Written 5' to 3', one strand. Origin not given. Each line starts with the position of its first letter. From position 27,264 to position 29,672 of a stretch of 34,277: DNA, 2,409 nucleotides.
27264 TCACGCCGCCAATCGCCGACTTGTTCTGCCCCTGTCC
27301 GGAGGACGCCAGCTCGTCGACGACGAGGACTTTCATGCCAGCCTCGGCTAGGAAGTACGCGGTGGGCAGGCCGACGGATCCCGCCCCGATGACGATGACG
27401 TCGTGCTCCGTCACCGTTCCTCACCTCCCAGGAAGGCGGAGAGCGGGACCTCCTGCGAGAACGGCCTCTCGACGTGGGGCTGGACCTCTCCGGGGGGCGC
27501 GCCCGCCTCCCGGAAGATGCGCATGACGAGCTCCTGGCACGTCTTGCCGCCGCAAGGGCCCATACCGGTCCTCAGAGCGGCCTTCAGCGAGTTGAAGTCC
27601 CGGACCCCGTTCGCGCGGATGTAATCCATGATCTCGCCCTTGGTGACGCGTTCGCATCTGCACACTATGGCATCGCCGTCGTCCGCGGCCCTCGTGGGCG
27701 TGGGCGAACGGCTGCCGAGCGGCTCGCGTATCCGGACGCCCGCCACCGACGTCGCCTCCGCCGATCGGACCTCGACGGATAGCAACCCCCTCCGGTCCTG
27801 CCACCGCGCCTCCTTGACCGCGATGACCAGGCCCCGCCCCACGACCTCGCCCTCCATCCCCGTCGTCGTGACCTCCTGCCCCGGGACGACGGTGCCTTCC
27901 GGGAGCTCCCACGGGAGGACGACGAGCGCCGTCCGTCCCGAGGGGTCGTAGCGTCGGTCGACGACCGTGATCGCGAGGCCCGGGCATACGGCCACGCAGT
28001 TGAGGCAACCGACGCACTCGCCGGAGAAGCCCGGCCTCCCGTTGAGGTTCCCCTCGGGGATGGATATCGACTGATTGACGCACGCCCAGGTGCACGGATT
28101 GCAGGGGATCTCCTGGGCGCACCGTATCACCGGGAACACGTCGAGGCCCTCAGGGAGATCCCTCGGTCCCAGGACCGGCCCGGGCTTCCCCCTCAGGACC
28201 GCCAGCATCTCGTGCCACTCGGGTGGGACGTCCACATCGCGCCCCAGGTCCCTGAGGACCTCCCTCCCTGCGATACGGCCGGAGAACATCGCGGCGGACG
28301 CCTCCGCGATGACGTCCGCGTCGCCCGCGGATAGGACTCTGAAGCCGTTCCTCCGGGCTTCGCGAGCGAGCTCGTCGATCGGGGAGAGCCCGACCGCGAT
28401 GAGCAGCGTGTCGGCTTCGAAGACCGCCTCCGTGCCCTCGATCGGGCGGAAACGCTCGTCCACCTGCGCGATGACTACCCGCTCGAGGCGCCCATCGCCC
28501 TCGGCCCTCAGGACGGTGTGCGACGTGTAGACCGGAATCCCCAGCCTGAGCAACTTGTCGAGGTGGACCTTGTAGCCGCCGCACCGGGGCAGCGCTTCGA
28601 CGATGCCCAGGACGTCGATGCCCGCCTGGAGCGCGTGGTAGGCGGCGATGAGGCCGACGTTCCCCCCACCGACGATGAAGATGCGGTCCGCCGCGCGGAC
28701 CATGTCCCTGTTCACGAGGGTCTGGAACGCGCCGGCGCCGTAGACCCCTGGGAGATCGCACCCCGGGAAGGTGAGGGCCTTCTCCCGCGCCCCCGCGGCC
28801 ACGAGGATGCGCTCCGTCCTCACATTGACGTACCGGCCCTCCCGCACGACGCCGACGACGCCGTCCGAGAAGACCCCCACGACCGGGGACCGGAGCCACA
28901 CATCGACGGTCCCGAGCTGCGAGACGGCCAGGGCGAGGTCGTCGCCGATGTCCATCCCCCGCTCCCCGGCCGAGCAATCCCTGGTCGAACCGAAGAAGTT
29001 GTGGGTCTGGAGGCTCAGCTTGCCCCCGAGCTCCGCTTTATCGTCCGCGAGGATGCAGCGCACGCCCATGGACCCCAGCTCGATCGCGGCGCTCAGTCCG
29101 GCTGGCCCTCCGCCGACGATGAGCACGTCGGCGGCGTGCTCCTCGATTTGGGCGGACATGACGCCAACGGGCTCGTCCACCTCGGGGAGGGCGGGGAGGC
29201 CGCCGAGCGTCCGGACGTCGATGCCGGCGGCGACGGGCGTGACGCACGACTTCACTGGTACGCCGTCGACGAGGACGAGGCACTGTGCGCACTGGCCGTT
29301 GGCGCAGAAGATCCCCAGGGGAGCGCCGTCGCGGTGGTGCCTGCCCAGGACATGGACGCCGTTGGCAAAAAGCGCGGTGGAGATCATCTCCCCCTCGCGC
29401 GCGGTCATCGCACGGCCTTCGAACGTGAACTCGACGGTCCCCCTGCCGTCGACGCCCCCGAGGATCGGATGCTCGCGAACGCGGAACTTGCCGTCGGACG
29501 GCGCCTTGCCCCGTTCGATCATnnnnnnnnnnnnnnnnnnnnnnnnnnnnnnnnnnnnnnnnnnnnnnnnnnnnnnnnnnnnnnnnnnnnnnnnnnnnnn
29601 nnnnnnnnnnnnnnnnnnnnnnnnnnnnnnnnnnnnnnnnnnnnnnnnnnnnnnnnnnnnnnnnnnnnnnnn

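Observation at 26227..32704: Translationally coupled 3-gene redox operon: NfnB/GltD-ferredoxin-MvhD-HdrB(CCG) megafusion + fused HcnA/HcnB (PdhA/F/X)-like subunit + DAO flavoprotein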

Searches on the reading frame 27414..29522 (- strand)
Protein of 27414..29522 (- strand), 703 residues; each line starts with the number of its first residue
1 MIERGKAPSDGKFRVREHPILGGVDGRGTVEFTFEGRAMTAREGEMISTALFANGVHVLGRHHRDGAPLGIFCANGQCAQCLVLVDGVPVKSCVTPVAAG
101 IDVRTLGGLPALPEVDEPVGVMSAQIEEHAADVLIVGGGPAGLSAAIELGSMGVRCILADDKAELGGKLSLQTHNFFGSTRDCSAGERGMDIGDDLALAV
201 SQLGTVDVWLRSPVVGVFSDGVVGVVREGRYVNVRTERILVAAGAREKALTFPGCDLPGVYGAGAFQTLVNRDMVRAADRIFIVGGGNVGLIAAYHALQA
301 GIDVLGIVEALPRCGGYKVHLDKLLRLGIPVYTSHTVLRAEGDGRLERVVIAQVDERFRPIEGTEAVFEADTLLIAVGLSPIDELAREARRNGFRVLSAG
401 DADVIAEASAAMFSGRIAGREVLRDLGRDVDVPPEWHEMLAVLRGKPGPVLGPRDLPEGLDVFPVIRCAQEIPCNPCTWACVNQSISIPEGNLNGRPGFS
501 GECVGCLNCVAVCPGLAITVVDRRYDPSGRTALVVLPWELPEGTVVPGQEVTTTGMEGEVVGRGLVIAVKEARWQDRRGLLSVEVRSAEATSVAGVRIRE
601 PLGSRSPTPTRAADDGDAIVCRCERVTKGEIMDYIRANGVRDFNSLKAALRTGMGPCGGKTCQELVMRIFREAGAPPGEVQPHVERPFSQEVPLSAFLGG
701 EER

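Call 3: search_protein_families(library=pfam, proteins=[window:27414-29522:-], max_evalue=0.01)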
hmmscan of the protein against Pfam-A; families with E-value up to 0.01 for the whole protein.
window:27414-29522:- (703 aa): 17 families
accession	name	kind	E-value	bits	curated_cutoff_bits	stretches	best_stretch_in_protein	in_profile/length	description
PF07992.20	Pyr_redox_2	-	6.3e-24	85.3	26.1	1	132-389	2-247/291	Pyridine nucleotide-disulphide oxidoreductase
PF13510.11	Fer2_4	-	2.4e-23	82.4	22.8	1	29-105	3-79/82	2Fe-2S iron-sulfur cluster binding domain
PF04324.20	Fer2_BFD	-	1.4e-11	45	26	1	619-672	1-50/50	BFD-like [2Fe-2S] binding domain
PF12831.13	FAD_oxidored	-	5.8e-11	42.8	27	1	132-175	1-44/416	FAD dependent oxidoreductase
PF13450.12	NAD_binding_8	-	1.1e-09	38.9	21.9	1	135-172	1-38/68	NAD(P)-binding Rossmann-like domain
PF01494.25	FAD_binding_3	-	7.1e-08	32.5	22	1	131-161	2-32/349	FAD binding domain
PF03486.20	HI0933_like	-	8.4e-08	32.4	50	1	132-171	2-41/244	HI0933-like protein Rossmann domain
PF01266.30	DAO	-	6e-07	29.7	27.9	1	281-400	2-122/353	FAD dependent oxidoreductase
PF00070.33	Pyr_redox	-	7.4e-07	30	22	1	280-351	1-79/82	Pyridine nucleotide-disulphide oxidoreductase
PF01134.28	GIDA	-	1.8e-06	27.8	22.1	1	132-164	1-33/391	Glucose inhibited division protein A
PF01946.23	Thi4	-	1.8e-06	27.8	26.2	1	126-169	13-57/235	Thi4 family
PF00890.30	FAD_binding_2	-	1.7e-05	24.6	20.4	1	132-169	1-38/414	FAD binding domain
PF01262.27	AlaDh_PNT_C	-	0.0001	22.3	23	0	120-163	17-61/214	Alanine dehydrogenase/PNT, C-terminal domain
PF13738.12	Pyr_redox_3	-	0.00012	21.9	30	0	134-157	1-26/305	Pyridine nucleotide-disulphide oxidoreductase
PF12838.12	Fer4_7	-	0.0017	19.2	27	0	473-514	4-49/52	4Fe-4S dicluster domain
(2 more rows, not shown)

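Call 4: search_protein_families(library=ncbifam, proteins=[window:27414-29522:-], max_evalue=0.01)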
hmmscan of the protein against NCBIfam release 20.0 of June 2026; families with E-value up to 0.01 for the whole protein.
window:27414-29522:- (703 aa): 95 families (the best 25 are shown)
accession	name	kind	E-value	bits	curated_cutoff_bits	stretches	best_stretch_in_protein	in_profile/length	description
TIGR01372.1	soxA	subfamily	1.2e-42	145.8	1164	2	103-387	144-428/996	sarcosine oxidase subunit alpha family protein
NF009410.0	PRK12771.1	subfamily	9.5e-14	50.9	516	2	127-169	135-177/566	NAD(P)-binding protein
TIGR02374.1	nitri_red_nirB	equivalog_domain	1.3e-12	47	578.35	2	594-674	393-469/794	nitrite reductase large subunit NirB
TIGR03377.1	glycerol3P_GlpA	equivalog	2.2e-12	46.3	552.8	1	601-680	404-483/530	anaerobic glycerol-3-phosphate dehydrogenase subunit GlpA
TIGR01292.1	TRX_reduct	equivalog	5.6e-12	45.1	343.45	1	132-388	2-245/300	thioredoxin-disulfide reductase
NF041087.1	bile_acid_BaiCD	equivalog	1.1e-11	43.6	825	2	128-171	378-421/642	bile acid Fe-S flavoenzyme BaiCD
NF045599.1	bili_reduct_long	exception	8.1e-11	40.9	750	2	232-402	462-619/641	bilirubin reductase, long form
NF010590.0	PRK13984.1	equivalog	1.2e-10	40.2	946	2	120-169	278-327/611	putative oxidoreductase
TIGR03997.1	mycofact_OYE_2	equivalog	1.5e-10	40.2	793.15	1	128-173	377-422/645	mycofactocin system FadH/OYE family oxidoreductase 2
NF004780.0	PRK06126.1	subfamily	7e-10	37.8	445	1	128-163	6-41/552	hypothetical protein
TIGR01350.1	lipoamide_DH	equivalog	1.5e-09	37.1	408.8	2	220-381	116-269/461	dihydrolipoyl dehydrogenase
TIGR03467.1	HpnE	equivalog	2.1e-09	37.2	283.05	1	133-169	1-37/430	hydroxysqualene dehydroxylase HpnE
NF008313.0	PRK11101.1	equivalog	5.9e-09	35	425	1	603-664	416-477/548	anaerobic glycerol-3-phosphate dehydrogenase subunit A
NF005560.0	PRK07233.1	equivalog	8.6e-09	34.7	252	2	280-318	2-39/435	hypothetical protein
TIGR03140.1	AhpF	equivalog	1.4e-08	33.7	502.9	1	123-309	205-376/515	alkyl hydroperoxide reductase subunit F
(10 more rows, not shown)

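Call 7: search_solved_structures(query=window:27414-29522:-, max_evalue=0.01)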
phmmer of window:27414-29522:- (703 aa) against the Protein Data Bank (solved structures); distinct sequences matched with E-value up to 0.01: 55.
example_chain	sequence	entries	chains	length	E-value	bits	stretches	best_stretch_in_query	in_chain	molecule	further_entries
2gag_A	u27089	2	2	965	3.2e-26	94.9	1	29-388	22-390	heterotetrameric sarcosine oxidase alpha-subunit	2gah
1vrq_A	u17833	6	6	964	7.1e-23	83.8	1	30-388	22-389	Sarcosine oxidase alpha subunit | Subunit alpha of sarcosine oxidase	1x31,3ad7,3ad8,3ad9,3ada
1y56_A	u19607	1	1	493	2.7e-17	65.4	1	29-286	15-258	hypothetical protein PH1363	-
7jyp_A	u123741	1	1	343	1.5e-10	43.1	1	131-386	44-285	Thioredoxin reductase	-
3ef6_A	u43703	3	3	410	2.6e-10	42.3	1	235-390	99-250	Toluene 1,2-dioxygenase system ferredoxin--NAD(+) reductase | TodA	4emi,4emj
3cty_A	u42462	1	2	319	1.3e-07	33.4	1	122-387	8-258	Thioredoxin reductase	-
4o5q_A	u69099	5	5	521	4.5e-07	31.6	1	128-381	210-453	Alkyl hydroperoxide reductase subunit F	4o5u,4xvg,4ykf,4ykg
5jca_L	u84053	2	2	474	6.3e-07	31.1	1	237-383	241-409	NADH-dependent Ferredoxin:NADP Oxidoreductase (NfnI) subunit alpha | NADH-dependent Ferredoxin:NADP Oxidoreductase subunit alpha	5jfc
1fl2_A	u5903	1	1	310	7.5e-07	30.8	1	131-381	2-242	ALKYL HYDROPEROXIDE REDUCTASE SUBUNIT F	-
1hyu_A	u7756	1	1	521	9.3e-07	30.5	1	127-350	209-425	ALKYL HYDROPEROXIDE REDUCTASE SUBUNIT F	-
4ylf_B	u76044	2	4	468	1.3e-06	30.1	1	231-419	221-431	Dihydropyrimidine dehydrogenase subunit A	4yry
9bov_A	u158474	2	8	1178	2e-06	29.4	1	226-381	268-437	Molybdopterin oxidoreductase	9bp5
9n5u_A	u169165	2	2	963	2.2e-06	29.3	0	239-386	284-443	NfnA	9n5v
1jeh_A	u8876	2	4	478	2.4e-06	29.2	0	131-169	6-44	DIHYDROLIPOAMIDE DEHYDROGENASE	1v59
4gcm_A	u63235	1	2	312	8.1e-06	27.4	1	131-383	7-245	Thioredoxin reductase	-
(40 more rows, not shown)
